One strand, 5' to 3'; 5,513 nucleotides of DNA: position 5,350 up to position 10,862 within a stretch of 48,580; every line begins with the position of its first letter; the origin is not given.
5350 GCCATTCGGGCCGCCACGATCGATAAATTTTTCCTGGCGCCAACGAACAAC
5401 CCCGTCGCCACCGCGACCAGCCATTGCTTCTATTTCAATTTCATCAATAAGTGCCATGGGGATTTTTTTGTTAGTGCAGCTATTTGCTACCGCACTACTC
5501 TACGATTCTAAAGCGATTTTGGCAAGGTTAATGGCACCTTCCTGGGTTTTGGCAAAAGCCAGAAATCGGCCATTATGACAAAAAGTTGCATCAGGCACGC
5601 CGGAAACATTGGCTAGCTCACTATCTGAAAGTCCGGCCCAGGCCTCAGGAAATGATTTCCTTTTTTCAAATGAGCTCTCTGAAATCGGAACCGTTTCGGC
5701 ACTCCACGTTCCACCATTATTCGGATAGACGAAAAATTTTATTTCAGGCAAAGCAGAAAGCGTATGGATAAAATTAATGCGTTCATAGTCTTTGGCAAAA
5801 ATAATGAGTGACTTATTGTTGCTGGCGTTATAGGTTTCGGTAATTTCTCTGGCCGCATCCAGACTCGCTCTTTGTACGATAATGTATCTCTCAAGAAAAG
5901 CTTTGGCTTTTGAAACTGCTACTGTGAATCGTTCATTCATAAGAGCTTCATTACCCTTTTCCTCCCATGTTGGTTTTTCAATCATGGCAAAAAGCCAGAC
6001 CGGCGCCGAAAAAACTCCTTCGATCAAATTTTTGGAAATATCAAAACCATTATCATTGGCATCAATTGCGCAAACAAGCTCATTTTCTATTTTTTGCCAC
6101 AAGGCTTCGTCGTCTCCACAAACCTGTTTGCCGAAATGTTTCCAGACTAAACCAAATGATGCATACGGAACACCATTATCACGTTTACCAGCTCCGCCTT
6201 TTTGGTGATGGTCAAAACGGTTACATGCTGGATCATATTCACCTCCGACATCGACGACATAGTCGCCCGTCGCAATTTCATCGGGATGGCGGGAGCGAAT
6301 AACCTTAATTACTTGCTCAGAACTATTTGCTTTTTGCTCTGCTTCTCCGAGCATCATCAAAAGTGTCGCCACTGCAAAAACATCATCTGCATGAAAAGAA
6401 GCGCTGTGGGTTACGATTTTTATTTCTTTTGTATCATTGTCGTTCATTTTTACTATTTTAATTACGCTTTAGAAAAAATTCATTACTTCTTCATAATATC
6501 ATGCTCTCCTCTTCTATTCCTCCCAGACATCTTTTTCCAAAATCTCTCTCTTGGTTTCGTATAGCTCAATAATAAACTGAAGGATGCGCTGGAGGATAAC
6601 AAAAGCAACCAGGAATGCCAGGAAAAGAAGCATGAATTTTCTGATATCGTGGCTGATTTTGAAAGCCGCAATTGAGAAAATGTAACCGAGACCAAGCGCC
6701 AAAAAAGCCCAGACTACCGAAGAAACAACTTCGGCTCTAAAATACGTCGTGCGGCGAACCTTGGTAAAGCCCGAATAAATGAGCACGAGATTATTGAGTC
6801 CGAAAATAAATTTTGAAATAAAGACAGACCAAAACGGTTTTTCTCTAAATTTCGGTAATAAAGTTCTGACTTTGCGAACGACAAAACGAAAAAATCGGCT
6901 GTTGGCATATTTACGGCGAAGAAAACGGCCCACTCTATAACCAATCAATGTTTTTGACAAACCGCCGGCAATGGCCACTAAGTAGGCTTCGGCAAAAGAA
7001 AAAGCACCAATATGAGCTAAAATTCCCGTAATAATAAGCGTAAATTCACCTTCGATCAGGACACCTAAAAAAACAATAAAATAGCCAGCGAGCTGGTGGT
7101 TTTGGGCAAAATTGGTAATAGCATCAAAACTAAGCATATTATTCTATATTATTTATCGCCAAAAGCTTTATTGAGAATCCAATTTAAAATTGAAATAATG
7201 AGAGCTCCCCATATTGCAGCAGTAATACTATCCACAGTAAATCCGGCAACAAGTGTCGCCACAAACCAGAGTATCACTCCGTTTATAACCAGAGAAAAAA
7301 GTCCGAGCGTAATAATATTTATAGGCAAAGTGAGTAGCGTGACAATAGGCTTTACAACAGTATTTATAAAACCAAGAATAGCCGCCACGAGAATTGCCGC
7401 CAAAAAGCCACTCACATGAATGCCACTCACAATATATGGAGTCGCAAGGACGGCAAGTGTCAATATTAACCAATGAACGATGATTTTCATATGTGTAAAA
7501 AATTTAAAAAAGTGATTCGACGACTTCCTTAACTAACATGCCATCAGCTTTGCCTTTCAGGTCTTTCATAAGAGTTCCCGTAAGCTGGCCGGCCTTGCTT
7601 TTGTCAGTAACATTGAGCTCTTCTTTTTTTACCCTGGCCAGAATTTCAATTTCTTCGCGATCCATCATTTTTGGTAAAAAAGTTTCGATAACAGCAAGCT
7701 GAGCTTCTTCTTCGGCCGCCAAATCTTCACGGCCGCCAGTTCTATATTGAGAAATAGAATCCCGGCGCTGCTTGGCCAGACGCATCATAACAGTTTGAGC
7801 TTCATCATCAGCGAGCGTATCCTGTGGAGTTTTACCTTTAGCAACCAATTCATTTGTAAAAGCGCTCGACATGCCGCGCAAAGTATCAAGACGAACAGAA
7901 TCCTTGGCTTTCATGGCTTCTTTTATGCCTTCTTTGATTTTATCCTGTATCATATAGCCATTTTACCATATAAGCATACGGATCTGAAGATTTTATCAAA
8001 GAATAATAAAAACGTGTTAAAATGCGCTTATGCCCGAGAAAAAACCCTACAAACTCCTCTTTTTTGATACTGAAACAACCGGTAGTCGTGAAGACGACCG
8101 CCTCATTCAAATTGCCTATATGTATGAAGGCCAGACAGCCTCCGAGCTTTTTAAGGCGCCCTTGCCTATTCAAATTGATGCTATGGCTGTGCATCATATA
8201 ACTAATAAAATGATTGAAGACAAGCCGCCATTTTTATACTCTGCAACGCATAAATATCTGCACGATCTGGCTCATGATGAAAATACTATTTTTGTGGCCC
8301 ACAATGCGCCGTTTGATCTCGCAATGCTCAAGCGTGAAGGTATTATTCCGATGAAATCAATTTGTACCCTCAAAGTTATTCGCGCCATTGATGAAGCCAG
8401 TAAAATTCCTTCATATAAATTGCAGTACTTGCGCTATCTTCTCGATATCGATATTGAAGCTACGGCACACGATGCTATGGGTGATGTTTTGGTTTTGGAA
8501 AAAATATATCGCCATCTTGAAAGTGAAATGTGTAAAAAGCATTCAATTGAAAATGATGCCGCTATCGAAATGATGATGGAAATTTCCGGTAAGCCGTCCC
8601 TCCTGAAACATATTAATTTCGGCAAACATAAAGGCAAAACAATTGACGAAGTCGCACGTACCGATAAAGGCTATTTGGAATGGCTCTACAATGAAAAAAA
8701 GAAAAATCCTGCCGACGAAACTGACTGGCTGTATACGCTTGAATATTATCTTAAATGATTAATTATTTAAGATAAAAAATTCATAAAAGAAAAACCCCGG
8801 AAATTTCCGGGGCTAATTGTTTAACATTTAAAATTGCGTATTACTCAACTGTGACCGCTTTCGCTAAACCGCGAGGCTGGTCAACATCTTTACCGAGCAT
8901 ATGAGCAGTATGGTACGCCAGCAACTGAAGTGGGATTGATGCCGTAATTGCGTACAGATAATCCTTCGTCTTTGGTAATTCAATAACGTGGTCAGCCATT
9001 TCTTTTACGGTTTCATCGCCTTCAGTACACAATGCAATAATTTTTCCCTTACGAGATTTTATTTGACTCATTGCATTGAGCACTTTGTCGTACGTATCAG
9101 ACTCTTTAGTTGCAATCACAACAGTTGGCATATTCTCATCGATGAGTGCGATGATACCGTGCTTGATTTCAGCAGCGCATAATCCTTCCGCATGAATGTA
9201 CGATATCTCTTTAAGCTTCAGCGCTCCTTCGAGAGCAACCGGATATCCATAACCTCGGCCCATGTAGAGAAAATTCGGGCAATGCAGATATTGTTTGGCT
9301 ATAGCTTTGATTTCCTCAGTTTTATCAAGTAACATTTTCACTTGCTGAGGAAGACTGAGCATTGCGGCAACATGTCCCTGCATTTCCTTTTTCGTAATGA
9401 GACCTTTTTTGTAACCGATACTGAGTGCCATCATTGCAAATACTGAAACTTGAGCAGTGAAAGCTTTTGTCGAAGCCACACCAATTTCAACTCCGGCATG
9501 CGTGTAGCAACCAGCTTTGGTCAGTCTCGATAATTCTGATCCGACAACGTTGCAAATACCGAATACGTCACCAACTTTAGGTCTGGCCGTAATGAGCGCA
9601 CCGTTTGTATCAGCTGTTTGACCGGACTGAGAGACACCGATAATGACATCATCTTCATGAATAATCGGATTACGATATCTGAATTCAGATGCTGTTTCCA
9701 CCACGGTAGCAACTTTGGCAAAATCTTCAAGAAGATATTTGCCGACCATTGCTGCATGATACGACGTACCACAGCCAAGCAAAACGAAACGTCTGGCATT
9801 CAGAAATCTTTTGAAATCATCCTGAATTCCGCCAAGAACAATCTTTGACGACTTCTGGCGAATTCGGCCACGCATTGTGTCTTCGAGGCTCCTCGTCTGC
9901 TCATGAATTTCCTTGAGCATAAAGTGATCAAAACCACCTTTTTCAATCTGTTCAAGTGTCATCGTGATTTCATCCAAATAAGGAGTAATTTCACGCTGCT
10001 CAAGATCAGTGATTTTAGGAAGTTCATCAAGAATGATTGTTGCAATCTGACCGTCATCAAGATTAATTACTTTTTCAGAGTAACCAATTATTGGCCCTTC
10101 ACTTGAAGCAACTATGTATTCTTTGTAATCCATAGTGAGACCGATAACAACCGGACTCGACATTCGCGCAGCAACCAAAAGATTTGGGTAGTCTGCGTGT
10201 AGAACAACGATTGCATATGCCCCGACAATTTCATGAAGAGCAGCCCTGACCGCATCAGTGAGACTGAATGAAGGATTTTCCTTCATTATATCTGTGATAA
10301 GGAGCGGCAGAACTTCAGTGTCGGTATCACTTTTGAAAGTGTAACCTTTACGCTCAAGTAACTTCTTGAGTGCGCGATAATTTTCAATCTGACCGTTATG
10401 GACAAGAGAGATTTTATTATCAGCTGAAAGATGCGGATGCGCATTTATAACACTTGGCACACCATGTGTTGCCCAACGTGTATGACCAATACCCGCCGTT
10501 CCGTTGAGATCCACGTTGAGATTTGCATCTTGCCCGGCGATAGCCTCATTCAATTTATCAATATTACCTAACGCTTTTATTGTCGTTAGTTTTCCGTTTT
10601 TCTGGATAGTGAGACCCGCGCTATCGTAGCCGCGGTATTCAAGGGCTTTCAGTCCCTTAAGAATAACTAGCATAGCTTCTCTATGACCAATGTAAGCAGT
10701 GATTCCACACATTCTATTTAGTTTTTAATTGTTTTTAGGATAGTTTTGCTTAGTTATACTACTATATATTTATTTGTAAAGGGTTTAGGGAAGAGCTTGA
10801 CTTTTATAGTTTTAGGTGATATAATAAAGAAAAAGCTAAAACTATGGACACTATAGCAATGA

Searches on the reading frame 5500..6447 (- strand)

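Call 61: search_protein_families(library=pfam, proteins=[window:5500-6447:-], max_evalue=0.001)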
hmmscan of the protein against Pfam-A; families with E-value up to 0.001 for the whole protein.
window:5500-6447:- (315 aa): 1 family
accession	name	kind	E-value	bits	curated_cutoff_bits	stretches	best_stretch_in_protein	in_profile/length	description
PF03690.18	MYG1_exonuc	-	1.8e-69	235.3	22.1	1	10-313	1-318/318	Uncharacterised protein family (UPF0160)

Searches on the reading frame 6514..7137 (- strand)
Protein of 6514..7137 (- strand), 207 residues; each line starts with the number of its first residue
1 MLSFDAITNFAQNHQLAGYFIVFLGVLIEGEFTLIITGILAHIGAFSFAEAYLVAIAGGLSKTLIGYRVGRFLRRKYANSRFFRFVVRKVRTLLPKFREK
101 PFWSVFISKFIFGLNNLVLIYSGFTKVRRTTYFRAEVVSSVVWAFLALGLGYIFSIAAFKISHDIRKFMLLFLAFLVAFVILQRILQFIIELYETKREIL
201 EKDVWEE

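Call 61: search_protein_families(library=pfam, proteins=[window:6514-7137:-], max_evalue=0.001)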
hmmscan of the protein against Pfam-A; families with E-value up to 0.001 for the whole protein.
window:6514-7137:- (207 aa): 1 family
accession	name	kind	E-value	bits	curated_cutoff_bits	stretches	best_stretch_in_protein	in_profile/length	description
PF09335.16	VTT_dom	-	1.7e-08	35.4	33.9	1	30-152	3-122/123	VTT domain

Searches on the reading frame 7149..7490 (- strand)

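Call 61: search_protein_families(library=pfam, proteins=[window:7149-7490:-], max_evalue=0.001)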
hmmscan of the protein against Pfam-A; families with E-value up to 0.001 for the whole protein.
window:7149-7490:- (113 aa): 1 family
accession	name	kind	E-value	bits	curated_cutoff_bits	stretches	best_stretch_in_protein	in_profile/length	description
PF04020.18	Phage_holin_4_2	-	1.8e-31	109.3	28.8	1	1-105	1-105/105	Mycobacterial 4 TMS phage holin, superfamily IV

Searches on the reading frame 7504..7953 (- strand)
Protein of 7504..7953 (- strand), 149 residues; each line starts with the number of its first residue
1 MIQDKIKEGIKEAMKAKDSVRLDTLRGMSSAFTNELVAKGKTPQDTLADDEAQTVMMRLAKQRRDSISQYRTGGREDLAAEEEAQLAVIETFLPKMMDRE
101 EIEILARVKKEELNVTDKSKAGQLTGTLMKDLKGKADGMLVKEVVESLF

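Call 61: search_protein_families(library=pfam, proteins=[window:7504-7953:-], max_evalue=0.001)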
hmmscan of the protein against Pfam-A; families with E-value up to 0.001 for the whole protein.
window:7504-7953:- (149 aa): 2 families
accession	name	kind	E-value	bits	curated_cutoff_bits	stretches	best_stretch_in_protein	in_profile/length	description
PF09424.15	YqeY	-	4.8e-35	121.2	27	1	4-147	2-141/143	Yqey-like protein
PF02637.23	GatB_Yqey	-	0.00045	20.6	27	1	30-147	22-146/148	GatB domain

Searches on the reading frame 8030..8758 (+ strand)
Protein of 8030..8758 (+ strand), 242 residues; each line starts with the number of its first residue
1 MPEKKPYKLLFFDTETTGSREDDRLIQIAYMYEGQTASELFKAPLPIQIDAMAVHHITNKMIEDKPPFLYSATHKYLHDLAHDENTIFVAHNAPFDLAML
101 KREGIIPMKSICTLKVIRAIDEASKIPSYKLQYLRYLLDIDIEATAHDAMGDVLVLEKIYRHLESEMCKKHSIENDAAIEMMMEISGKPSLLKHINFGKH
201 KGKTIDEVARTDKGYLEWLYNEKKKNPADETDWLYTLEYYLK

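Call 61: search_protein_families(library=pfam, proteins=[window:8030-8758:+], max_evalue=0.001)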
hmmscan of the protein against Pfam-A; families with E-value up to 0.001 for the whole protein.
window:8030-8758:+ (242 aa): 3 families
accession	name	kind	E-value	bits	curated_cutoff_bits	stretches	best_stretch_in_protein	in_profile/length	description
PF20600.3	ExoX-like_C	-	5.4e-12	45.3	26.5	1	195-222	1-28/30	Exodeoxyribonuclease X-like C-terminal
PF00929.31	RNase_T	-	3e-11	44.6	24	1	10-159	1-163/164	Exonuclease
PF01612.26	DNA_pol_A_exo1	-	1.9e-05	25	23.6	1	11-114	24-105/173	3'-5' exonuclease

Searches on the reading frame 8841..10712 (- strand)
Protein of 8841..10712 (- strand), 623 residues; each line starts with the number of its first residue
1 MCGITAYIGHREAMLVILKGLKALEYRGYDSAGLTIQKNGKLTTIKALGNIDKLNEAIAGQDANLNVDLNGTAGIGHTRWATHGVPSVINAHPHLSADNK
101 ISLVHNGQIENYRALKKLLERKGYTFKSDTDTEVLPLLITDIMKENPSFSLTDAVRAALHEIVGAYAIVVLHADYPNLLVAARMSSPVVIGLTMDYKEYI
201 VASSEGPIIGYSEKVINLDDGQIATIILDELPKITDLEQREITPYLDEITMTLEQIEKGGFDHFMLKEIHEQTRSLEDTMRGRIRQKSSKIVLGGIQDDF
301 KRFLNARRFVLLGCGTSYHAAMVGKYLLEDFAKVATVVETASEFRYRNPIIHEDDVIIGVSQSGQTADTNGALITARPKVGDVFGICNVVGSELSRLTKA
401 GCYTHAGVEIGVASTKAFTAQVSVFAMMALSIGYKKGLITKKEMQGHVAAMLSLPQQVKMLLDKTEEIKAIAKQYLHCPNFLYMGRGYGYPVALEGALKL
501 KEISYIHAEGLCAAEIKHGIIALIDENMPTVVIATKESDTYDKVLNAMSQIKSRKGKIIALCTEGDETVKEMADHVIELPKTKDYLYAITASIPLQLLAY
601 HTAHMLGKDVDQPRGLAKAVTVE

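Call 8: search_protein_families(library=pfam, proteins=[window:8841-10712:-], max_evalue=0.001)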
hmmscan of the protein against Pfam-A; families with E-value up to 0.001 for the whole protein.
window:8841-10712:- (623 aa): 3 families
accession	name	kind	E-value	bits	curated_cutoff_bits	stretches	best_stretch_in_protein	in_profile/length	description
PF01380.27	SIS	-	3.7e-56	189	25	2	304-430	3-130/131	SIS domain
PF13522.11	GATase_6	-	2.7e-17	63.4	27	1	70-196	9-122/130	Glutamine amidotransferase domain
PF13537.11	GATase_7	-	1.8e-12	47.8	25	1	90-181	12-93/123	Glutamine amidotransferase domain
